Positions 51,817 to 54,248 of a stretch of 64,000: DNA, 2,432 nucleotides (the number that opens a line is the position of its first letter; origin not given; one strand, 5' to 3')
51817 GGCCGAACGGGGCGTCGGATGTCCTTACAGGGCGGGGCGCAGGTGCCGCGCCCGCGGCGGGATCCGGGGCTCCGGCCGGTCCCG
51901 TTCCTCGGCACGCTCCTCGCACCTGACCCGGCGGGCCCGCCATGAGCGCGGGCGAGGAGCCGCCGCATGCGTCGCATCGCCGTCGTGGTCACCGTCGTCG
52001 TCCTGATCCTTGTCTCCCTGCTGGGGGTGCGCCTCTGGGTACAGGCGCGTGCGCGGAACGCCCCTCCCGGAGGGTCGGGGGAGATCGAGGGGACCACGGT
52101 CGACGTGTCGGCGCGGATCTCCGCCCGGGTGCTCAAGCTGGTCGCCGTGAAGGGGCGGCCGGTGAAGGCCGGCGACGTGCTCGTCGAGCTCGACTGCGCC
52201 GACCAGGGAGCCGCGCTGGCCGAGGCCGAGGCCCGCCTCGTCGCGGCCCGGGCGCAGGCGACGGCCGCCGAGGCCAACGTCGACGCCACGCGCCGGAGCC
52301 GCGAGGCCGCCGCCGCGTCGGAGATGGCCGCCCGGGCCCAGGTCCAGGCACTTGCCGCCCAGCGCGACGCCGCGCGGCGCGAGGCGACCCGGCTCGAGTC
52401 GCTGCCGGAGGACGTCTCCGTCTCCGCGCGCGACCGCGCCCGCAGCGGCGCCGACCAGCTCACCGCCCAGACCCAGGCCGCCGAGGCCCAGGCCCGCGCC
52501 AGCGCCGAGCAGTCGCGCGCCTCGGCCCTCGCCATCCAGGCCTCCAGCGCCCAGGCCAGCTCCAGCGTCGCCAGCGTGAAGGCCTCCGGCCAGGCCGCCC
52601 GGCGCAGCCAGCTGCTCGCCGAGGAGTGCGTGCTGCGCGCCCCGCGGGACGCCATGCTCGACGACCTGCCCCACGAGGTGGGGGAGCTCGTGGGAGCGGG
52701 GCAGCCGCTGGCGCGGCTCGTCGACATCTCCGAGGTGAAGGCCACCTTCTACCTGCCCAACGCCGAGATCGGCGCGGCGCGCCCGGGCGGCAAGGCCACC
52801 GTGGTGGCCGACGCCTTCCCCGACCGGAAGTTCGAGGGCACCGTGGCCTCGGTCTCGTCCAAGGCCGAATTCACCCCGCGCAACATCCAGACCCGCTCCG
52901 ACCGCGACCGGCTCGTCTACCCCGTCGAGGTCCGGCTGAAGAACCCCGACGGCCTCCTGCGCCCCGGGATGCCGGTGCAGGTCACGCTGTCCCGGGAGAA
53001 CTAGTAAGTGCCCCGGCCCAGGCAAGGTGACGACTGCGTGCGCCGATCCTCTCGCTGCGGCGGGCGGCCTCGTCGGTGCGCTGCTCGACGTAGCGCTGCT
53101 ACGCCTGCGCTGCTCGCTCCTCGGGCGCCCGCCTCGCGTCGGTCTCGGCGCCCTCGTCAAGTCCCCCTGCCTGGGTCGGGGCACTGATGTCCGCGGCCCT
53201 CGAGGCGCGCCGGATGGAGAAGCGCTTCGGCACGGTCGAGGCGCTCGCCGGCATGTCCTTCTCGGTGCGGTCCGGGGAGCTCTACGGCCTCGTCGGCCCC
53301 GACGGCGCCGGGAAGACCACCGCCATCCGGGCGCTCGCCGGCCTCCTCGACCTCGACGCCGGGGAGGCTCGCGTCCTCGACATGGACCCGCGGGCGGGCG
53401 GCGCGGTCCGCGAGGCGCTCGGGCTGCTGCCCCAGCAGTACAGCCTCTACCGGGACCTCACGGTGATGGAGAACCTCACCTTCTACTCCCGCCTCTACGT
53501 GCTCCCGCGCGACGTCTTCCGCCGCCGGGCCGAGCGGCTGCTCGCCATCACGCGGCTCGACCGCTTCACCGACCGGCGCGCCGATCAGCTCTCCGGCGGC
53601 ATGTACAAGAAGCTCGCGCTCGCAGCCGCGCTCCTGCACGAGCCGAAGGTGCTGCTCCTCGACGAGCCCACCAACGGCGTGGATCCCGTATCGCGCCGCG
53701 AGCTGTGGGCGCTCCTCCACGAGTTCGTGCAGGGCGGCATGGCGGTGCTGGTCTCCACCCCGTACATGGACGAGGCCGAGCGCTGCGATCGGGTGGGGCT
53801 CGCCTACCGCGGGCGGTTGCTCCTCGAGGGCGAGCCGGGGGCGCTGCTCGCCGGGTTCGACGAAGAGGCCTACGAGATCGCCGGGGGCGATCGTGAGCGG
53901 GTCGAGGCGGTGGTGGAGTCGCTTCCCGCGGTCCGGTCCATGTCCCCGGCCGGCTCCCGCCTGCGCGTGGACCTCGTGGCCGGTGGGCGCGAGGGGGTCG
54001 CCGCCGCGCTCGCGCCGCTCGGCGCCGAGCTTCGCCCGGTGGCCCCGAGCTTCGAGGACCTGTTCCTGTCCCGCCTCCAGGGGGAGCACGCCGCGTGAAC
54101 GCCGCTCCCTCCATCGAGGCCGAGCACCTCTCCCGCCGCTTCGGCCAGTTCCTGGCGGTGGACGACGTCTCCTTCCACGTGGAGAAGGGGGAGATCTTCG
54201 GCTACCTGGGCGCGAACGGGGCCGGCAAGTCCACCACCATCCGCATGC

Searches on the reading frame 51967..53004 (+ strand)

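Call 62: search_protein_families(library=pfam, proteins=[window:51967-53004:+], max_evalue=0.0001)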
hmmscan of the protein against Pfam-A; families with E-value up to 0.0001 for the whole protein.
window:51967-53004:+ (345 aa): 2 families
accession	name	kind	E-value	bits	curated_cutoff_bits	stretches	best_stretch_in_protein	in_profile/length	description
PF13437.12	HlyD_3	-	3.9e-19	69.8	22.2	1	222-334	1-106/106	HlyD family secretion protein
PF16576.10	HlyD_D23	-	1.1e-16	61.2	30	1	174-335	66-212/214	Barrel-sandwich domain of CusB or HlyD membrane-fusion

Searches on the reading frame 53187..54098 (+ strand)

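Call 62: search_protein_families(library=pfam, proteins=[window:53187-54098:+], max_evalue=0.0001)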
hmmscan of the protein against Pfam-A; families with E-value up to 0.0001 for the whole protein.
window:53187-54098:+ (303 aa): 2 families
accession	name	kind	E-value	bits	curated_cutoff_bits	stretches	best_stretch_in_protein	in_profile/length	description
PF00005.33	ABC_tran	-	7e-29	101.6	25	1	21-163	2-137/137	ABC transporter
PF13304.12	AAA_21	-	3.3e-11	44.2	27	1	130-189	233-295/304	AAA domain, putative AbiEii toxin, Type IV TA system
